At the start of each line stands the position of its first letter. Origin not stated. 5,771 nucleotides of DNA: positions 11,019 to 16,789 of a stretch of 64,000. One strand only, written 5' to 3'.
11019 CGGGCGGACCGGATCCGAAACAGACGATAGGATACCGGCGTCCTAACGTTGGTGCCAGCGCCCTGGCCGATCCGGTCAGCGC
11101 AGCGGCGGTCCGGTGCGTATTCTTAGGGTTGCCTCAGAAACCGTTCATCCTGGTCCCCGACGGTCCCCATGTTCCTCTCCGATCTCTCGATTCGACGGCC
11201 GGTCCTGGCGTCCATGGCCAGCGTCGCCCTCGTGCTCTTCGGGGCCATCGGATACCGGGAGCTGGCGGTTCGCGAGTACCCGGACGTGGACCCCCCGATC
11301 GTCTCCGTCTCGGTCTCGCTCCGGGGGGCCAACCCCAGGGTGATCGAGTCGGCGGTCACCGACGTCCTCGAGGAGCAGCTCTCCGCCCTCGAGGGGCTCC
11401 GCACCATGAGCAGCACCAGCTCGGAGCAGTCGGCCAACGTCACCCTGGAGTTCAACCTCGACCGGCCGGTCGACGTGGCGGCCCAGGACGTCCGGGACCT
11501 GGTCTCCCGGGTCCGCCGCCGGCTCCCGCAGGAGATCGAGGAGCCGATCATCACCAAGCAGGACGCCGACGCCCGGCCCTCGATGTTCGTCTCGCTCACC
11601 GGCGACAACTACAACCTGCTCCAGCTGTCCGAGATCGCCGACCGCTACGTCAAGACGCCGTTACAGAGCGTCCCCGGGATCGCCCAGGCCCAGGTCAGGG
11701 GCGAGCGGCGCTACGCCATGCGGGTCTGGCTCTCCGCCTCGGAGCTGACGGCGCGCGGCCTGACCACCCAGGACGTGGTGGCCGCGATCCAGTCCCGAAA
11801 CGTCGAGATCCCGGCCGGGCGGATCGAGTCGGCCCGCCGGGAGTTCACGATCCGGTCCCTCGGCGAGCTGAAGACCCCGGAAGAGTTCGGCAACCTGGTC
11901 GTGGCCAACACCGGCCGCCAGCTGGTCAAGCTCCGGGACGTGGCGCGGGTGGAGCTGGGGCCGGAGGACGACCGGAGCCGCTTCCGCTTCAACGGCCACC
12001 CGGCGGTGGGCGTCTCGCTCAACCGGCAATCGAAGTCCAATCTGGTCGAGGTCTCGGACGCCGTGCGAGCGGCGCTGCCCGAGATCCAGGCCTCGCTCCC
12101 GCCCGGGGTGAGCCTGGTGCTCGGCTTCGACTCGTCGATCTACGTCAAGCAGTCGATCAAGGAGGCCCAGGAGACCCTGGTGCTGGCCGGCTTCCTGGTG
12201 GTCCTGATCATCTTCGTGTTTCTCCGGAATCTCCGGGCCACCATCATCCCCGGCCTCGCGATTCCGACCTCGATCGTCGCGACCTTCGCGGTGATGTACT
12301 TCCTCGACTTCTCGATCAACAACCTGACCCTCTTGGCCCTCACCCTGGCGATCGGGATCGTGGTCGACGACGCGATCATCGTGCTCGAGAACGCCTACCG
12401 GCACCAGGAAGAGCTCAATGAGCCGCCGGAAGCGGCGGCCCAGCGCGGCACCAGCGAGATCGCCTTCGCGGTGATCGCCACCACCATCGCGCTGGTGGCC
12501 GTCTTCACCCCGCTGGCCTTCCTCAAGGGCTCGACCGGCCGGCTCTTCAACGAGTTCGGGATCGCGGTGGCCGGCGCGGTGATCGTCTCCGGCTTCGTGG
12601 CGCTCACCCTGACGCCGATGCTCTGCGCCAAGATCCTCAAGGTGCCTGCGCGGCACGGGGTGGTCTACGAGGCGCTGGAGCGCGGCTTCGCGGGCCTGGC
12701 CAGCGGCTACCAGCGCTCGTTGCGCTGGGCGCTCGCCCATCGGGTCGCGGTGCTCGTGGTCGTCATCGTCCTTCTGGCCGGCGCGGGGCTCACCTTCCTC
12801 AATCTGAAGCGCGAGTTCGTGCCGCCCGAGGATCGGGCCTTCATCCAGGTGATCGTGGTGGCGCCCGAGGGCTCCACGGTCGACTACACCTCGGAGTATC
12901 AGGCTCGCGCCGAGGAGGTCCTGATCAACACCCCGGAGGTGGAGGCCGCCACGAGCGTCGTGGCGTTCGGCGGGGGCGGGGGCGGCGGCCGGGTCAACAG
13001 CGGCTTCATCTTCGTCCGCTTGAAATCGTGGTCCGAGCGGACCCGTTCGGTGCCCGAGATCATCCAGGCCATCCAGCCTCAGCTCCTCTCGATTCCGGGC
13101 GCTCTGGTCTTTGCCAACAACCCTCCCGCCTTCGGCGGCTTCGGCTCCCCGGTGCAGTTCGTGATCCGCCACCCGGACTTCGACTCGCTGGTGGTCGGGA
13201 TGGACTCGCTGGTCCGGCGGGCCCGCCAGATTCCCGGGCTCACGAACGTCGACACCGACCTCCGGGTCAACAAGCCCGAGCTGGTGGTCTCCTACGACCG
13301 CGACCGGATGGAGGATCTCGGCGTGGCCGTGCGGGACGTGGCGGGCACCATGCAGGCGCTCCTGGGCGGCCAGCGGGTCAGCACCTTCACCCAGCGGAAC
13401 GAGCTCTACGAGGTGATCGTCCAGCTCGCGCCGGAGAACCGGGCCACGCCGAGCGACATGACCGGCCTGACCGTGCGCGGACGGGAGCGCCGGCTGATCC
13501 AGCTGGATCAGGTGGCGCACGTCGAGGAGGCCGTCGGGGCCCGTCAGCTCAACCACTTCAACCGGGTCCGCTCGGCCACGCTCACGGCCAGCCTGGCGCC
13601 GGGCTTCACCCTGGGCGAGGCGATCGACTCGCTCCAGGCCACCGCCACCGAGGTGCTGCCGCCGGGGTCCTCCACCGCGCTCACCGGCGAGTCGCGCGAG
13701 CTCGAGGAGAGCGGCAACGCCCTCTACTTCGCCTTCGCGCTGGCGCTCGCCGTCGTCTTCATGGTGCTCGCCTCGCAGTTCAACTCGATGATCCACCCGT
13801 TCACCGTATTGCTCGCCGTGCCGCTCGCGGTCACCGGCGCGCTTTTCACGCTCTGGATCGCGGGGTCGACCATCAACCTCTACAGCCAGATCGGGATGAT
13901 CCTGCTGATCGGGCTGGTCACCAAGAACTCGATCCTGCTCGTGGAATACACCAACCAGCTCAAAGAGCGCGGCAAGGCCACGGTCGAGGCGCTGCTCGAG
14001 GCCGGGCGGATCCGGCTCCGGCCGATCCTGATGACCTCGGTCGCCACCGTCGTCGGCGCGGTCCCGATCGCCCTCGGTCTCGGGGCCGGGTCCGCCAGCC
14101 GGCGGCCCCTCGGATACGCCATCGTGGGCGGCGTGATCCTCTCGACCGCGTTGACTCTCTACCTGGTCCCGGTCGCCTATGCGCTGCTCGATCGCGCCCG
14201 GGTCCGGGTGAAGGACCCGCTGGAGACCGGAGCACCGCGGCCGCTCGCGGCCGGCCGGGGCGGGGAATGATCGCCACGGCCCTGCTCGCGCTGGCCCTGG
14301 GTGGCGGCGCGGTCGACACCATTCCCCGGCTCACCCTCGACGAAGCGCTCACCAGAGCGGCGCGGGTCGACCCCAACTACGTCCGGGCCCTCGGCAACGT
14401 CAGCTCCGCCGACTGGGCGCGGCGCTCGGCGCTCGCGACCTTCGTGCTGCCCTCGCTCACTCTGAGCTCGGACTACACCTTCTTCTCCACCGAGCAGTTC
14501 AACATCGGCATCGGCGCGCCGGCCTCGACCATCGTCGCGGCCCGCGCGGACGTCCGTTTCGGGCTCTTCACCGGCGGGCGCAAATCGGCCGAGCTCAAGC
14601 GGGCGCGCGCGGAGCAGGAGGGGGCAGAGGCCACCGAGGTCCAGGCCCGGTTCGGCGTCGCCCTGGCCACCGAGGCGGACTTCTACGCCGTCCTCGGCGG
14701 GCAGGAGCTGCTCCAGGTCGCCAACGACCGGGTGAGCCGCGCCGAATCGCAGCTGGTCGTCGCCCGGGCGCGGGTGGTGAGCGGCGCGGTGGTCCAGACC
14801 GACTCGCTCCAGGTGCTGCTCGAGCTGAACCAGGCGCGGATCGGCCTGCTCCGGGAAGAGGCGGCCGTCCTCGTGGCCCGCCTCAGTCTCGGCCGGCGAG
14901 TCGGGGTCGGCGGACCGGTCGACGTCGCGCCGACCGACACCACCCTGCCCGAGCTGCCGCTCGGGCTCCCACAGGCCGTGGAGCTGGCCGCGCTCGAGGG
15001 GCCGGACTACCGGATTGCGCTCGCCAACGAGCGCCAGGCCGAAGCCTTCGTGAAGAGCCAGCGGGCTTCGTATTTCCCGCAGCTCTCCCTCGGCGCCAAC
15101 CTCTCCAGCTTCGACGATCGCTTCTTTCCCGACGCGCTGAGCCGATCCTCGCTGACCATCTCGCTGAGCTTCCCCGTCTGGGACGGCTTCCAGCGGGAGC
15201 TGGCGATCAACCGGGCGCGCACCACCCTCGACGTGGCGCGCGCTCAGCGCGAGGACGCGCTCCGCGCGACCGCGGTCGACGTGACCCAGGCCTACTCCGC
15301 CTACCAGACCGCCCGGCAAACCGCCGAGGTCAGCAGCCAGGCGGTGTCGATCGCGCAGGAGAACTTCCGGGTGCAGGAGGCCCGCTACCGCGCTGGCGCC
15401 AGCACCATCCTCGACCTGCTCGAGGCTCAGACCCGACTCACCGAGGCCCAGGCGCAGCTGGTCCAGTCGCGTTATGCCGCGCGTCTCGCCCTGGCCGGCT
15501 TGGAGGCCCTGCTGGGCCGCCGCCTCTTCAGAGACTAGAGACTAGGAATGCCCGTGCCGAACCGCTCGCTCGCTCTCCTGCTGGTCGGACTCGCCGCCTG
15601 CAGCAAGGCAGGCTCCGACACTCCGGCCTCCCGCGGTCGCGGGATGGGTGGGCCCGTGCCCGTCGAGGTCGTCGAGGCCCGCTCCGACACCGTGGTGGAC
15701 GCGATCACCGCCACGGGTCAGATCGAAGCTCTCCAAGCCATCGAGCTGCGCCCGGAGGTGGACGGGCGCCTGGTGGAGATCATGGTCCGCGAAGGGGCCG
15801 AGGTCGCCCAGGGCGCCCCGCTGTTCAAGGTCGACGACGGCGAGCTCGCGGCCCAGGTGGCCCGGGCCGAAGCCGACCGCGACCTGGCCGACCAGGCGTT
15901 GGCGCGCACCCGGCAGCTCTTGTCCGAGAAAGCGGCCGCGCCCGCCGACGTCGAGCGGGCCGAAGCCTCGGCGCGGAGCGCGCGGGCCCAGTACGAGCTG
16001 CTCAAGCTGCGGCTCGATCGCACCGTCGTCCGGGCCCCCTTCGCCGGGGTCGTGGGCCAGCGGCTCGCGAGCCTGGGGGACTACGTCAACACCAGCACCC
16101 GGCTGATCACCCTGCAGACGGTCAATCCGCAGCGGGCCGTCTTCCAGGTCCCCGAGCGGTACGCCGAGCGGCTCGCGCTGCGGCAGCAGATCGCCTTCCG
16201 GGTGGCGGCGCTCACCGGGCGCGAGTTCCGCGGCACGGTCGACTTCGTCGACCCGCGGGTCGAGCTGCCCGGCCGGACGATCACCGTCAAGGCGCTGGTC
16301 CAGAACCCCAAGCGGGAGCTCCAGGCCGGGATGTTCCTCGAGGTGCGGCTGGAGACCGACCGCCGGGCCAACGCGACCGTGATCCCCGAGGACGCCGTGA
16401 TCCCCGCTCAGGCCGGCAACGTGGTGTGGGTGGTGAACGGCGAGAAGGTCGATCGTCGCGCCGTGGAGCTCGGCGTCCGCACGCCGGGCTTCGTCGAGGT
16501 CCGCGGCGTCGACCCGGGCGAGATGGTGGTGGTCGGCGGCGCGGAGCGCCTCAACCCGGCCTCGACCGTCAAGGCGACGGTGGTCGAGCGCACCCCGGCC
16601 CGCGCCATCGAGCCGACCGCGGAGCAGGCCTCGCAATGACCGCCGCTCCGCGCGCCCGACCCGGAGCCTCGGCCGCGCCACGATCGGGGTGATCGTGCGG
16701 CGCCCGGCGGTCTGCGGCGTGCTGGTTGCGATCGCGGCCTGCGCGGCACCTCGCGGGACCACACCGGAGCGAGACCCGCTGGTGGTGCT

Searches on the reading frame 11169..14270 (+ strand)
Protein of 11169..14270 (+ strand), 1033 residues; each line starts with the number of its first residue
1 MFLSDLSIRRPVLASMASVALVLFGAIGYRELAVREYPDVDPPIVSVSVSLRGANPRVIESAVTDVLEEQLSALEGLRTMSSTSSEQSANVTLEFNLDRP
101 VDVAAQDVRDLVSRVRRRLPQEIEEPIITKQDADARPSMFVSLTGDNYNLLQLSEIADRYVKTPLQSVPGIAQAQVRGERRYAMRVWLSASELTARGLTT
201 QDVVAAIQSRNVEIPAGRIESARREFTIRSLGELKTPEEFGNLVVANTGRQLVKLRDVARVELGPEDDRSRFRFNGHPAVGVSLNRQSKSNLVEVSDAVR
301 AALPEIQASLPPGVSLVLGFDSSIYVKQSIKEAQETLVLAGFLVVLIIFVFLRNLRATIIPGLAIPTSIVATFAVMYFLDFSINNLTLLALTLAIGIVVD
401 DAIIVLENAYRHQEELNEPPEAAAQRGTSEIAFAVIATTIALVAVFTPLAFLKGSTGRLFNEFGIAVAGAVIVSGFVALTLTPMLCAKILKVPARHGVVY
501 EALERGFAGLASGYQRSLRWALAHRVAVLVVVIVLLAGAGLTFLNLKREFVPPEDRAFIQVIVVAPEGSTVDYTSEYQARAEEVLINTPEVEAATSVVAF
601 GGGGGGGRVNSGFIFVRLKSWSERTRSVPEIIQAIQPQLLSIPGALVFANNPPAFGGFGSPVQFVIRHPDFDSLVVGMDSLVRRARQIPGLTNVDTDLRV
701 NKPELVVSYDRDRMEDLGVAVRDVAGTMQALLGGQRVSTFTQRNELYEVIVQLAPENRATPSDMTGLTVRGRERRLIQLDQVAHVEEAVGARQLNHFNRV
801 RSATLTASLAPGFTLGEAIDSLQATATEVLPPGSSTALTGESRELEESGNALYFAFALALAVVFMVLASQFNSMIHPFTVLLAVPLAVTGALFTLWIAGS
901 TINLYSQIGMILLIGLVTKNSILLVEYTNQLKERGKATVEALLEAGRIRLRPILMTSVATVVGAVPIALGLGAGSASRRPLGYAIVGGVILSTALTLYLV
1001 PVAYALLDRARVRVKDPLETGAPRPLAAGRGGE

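Call 76: search_protein_families(library=pfam, proteins=[window:11169-14270:+], max_evalue=0.00001)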
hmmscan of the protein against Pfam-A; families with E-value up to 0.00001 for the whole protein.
window:11169-14270:+ (1033 aa): 2 families
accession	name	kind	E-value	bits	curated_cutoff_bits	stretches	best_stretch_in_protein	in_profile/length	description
PF00873.25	ACR_tran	-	0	1014.4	28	1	4-1007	2-1020/1021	AcrB/AcrD/AcrF family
PF03176.21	MMPL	-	1.2e-12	47.9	20.5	1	295-487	106-300/333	MMPL family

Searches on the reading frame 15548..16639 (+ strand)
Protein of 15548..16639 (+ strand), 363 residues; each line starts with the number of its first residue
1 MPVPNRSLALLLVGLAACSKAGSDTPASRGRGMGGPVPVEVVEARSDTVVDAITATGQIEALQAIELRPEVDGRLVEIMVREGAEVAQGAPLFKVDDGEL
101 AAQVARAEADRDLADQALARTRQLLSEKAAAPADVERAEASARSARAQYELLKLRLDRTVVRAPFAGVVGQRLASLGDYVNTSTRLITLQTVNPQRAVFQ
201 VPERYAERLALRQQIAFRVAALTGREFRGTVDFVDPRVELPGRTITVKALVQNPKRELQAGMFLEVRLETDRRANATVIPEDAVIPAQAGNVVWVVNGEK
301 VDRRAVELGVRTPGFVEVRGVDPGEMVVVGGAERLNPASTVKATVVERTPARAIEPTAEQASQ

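Call 76: search_protein_families(library=pfam, proteins=[window:15548-16639:+], max_evalue=0.00001)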
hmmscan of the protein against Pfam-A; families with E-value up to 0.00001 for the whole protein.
window:15548-16639:+ (363 aa): 2 families
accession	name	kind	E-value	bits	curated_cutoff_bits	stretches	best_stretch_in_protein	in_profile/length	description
PF16576.10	HlyD_D23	-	5.3e-24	85.1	30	1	51-263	4-213/214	Barrel-sandwich domain of CusB or HlyD membrane-fusion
PF13437.12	HlyD_3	-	6e-15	56.3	22.2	1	160-258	1-103/106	HlyD family secretion protein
